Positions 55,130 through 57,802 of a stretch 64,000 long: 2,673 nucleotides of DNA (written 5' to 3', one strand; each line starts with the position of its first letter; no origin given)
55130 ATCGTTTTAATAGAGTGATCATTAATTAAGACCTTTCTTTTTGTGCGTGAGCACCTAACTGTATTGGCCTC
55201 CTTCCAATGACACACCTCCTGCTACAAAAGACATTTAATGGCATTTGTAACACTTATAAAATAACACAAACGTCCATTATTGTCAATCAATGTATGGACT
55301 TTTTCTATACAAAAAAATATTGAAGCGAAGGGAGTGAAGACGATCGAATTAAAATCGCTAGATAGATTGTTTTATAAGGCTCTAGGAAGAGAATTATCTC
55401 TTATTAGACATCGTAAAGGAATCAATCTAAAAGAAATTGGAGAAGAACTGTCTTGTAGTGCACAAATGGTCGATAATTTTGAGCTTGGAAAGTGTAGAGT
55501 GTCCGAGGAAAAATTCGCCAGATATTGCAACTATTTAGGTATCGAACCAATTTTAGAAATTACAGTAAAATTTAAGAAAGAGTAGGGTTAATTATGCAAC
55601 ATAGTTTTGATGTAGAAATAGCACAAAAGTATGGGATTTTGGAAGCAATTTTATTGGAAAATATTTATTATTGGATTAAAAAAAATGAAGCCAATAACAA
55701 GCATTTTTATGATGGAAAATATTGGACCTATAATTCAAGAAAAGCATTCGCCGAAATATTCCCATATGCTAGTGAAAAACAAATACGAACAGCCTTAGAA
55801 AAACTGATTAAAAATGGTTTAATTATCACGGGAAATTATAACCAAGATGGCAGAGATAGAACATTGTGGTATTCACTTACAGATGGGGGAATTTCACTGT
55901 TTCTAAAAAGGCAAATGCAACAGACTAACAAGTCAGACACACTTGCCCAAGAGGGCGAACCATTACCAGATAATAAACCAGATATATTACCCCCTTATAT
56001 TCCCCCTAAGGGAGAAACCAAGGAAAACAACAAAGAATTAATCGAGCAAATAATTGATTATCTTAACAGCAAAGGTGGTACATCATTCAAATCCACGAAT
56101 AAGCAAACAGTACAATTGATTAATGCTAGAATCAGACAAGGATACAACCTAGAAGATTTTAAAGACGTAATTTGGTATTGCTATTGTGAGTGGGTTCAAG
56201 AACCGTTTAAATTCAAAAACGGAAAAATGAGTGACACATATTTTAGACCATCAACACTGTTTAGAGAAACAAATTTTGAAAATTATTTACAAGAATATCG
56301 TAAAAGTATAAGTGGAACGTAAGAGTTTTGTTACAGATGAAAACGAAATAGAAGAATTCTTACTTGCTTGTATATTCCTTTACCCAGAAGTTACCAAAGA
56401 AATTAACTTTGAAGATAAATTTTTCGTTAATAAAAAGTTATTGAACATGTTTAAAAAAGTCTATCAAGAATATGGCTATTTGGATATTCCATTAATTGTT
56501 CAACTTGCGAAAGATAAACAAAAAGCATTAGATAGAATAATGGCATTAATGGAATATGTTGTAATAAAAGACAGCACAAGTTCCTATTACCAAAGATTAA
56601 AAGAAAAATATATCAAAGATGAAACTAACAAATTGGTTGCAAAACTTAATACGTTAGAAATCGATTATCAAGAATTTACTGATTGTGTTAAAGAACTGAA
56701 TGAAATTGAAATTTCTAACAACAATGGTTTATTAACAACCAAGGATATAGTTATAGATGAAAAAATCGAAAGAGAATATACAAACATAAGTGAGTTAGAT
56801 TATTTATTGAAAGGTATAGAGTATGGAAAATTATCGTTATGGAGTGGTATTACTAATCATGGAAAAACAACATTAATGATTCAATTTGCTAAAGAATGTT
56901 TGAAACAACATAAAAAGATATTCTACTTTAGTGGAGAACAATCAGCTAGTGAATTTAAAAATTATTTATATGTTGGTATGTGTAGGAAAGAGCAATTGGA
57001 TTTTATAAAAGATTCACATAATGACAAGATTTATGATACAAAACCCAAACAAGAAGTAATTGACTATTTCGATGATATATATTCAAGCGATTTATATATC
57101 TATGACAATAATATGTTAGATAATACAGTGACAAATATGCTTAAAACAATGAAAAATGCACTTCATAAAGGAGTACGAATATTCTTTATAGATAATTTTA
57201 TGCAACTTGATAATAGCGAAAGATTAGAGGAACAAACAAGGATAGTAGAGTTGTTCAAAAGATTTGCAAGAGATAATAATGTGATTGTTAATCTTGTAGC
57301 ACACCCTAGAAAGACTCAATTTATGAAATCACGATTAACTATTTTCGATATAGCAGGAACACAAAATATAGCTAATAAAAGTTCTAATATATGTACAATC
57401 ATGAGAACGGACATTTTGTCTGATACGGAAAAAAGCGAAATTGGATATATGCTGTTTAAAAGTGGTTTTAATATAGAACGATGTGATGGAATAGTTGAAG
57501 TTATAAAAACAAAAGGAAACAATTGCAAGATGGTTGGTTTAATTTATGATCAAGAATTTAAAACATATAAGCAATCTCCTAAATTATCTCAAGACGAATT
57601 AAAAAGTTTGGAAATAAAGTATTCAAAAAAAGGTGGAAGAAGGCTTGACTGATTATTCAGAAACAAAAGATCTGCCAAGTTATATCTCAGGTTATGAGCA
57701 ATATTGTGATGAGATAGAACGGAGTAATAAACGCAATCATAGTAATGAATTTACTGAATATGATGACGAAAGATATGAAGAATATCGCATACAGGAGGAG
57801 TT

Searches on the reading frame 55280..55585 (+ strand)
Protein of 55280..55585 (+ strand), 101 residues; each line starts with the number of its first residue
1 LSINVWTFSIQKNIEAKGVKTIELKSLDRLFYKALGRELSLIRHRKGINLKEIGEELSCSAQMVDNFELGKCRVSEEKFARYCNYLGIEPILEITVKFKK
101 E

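Call 6: search_protein_families(library=pfam, proteins=[window:55280-55585:+], max_evalue=0.001)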
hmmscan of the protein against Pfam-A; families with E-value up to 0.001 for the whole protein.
window:55280-55585:+ (101 aa): 1 family
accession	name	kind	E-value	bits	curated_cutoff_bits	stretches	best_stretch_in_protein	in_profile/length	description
PF13560.12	HTH_31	-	1.6e-07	31.9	27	1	34-89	1-57/64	Helix-turn-helix domain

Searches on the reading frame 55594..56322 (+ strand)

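Call 6: search_protein_families(library=pfam, proteins=[window:55594-56322:+], max_evalue=0.001)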
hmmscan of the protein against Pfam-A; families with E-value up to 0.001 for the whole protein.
window:55594-56322:+ (242 aa): 1 family
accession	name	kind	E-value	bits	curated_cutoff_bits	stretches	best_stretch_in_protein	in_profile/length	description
PF09524.15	Phg_2220_C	-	2.4e-20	72.8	27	1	153-233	1-73/73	Conserved phage C-terminus (Phg_2220_C)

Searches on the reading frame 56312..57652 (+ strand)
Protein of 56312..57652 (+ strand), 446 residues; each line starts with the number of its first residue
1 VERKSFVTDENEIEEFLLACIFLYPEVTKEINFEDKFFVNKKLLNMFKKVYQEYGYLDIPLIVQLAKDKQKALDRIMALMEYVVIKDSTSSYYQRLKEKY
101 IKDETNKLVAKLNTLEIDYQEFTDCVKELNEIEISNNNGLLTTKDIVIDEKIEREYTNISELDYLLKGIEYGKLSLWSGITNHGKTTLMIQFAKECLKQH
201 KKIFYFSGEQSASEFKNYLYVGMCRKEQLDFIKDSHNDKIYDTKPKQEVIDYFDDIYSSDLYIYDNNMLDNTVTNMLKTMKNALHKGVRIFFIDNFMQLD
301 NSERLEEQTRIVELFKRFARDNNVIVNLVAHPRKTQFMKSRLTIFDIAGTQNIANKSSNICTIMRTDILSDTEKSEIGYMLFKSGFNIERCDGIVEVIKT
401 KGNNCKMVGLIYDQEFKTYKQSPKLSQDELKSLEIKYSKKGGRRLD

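Call 6: search_protein_families(library=pfam, proteins=[window:56312-57652:+], max_evalue=0.001)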
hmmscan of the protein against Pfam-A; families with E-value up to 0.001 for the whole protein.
window:56312-57652:+ (446 aa): 3 families
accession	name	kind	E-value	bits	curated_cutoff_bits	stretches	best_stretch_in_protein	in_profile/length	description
PF03796.21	DnaB_C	-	2.2e-13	50.6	27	1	157-420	4-254/255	DnaB-like helicase C terminal domain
PF13481.12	AAA_25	-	2.3e-08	34.4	27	1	157-336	17-194/195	AAA domain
PF06745.19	ATPase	-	2e-05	24.5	26.6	0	157-217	3-65/231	KaiC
